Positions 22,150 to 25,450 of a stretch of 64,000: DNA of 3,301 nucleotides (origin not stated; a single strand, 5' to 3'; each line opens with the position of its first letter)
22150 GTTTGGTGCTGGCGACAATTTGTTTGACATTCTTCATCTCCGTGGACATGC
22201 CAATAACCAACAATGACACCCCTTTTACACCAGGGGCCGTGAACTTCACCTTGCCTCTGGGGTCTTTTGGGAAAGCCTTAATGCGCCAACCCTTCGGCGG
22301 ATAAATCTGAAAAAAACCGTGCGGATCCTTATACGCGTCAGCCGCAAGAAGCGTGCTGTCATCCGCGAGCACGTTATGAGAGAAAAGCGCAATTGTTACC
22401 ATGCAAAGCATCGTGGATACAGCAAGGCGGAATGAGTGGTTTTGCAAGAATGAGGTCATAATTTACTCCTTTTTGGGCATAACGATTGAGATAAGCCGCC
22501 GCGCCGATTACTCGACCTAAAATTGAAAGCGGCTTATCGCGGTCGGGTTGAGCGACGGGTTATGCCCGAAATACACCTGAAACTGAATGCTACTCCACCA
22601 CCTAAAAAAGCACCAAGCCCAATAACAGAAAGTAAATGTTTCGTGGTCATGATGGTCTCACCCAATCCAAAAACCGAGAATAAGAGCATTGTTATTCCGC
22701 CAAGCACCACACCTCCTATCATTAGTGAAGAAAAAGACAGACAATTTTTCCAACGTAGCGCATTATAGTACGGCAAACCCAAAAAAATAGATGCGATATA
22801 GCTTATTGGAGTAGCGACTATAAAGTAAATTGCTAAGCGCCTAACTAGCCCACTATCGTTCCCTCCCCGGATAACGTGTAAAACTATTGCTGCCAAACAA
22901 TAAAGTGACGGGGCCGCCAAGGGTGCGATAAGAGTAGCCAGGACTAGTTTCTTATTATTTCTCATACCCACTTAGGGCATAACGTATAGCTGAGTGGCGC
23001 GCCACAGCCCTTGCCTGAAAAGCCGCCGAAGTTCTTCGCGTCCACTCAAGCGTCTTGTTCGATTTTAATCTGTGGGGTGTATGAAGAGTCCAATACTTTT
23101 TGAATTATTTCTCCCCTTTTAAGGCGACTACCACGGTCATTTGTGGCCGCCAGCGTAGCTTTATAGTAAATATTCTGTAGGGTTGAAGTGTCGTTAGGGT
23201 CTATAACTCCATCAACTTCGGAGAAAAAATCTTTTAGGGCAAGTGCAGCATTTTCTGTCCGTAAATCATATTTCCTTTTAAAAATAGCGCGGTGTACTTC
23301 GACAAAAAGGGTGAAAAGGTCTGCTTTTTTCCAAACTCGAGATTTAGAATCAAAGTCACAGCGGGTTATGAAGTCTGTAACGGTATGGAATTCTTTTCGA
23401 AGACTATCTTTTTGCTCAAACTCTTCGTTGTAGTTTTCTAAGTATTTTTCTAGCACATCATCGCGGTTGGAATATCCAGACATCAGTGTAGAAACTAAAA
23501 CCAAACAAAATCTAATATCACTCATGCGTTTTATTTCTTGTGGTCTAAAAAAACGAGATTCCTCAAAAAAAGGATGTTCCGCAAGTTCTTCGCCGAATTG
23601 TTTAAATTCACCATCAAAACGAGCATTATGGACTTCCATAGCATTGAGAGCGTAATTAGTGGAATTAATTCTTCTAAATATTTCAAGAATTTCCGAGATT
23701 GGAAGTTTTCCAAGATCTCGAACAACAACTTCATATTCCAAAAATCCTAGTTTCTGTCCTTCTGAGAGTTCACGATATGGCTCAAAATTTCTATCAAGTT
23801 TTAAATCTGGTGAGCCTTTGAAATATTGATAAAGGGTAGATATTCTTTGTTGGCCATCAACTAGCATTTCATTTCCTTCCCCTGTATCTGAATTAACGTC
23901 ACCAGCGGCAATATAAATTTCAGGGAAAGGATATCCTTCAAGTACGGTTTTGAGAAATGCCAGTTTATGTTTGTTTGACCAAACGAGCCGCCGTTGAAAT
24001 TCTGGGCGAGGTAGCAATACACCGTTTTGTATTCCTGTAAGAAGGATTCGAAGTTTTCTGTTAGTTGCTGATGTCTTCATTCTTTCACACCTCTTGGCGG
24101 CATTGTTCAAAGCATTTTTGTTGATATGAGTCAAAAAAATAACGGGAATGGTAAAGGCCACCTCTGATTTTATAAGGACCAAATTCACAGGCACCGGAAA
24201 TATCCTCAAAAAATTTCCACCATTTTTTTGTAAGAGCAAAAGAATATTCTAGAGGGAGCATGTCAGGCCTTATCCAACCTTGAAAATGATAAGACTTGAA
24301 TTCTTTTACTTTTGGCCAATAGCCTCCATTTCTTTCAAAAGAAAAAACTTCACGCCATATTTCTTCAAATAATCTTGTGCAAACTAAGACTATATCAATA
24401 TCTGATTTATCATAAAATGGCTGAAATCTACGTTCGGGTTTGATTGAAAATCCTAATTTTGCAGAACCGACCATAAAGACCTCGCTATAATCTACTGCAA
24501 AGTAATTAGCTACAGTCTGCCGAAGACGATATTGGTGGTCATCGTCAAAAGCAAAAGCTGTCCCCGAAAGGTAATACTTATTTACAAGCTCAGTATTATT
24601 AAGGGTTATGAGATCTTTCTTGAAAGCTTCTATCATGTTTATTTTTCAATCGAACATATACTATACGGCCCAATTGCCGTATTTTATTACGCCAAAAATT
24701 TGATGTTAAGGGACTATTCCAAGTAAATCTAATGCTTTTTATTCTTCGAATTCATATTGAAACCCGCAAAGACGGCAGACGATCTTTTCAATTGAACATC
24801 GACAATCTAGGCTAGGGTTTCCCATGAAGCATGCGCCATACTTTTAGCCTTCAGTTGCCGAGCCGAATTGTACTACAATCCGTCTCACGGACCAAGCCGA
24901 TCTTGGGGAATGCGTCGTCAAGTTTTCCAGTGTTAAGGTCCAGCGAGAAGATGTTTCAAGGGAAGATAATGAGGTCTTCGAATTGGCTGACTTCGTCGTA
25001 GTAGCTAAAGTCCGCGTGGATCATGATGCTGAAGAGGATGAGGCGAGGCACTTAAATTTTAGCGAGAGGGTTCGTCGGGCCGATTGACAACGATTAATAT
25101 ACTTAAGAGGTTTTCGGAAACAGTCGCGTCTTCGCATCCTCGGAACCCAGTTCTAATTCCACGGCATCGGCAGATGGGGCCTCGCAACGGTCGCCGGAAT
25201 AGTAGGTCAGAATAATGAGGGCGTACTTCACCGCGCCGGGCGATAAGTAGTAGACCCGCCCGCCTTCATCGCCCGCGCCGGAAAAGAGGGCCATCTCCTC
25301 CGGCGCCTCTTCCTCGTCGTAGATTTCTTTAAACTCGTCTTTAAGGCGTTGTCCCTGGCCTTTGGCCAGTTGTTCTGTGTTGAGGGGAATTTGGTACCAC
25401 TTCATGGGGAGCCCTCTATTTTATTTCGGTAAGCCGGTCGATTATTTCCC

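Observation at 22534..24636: AT-rich islet: minimal NTase-like protein + nuclease-less DUF262 protein (+ 4-TM protein), a candidate uncharacterised defence/toxin module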

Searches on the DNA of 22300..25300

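Call 77: search_rna_families(source=window, start=22300, end=25300, threshold=evalue, max_evalue=1)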
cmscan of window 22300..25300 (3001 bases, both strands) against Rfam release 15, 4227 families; matches with E-value up to 1: 1.
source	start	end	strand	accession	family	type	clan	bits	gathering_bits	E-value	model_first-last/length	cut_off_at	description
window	24288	24362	+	RF03323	mir-3613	Gene; miRNA;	-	21.6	91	0.28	1-86/86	no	mir-3613 microRNA precursor family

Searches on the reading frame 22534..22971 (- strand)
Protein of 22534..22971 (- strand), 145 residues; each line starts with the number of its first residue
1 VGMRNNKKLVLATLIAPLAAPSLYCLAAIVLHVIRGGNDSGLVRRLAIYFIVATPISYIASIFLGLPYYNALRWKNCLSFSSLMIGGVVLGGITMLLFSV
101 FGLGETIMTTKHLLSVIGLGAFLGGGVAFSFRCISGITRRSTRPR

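Call 3: search_protein_families(library=pfam, proteins=[window:22534-22971:-], max_evalue=0.1)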
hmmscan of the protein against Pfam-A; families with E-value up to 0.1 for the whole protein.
window:22534-22971:- (145 aa): 0 families

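Call 4: search_protein_families(library=padloc, proteins=[window:22534-22971:-], max_evalue=0.1)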
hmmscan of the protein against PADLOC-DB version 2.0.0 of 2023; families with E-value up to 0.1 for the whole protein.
window:22534-22971:- (145 aa): 0 families

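Call 5: search_protein_families(library=ncbifam, proteins=[window:22534-22971:-], max_evalue=0.1)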
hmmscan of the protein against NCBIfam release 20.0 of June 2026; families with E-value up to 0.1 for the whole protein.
window:22534-22971:- (145 aa): 1 family
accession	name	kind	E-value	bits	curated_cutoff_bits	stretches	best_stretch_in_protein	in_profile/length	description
NF009717.0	PRK13244.1-3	equivalog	0.05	13.8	292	1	15-39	29-53/147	protease inhibitor protein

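Call 75: find_homologous_proteins(query=window:22534-22965:-, max_evalue=0.001)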
Query window:22534-22965:- (143 aa): 1 proteins with E <= 0.001 among 219 candidates.
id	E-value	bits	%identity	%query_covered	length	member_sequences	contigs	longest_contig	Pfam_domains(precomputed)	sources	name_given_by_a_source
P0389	1.5e-84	299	100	100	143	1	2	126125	-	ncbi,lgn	-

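Call 83: search_protein_families(library=phrogs, proteins=[window:22534-22965:-], max_evalue=0.01)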
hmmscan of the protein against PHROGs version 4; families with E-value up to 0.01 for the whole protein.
window:22534-22965:- (143 aa): 0 families
